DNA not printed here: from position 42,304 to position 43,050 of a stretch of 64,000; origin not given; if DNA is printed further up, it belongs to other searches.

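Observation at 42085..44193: Bacterial XPF/ERCC4-(HhH)2 nuclease in a tight operon with three unknown small proteins: candidate novel nuclease system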

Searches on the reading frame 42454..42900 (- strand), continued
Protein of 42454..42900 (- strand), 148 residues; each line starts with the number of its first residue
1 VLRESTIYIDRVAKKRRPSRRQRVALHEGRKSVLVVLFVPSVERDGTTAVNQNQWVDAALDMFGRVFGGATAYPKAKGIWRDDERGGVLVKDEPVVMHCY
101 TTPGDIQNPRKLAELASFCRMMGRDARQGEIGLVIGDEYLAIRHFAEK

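Call 77: find_related_loci(query=A4, collection=viral_contigs, flank=6000)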
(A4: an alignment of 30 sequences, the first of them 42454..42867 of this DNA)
Query A4 (137 aa) in viral_contigs; peptide patterns used: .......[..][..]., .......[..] (x = any residue, [..] = any of these).
63 stretches matched a pattern, but none encodes a relative of the query by tblastn (E <= 1e-3).
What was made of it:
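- Closest known: Phage SAM lyases. Different: It is absent from IMG/VR viral contigs (call 77).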
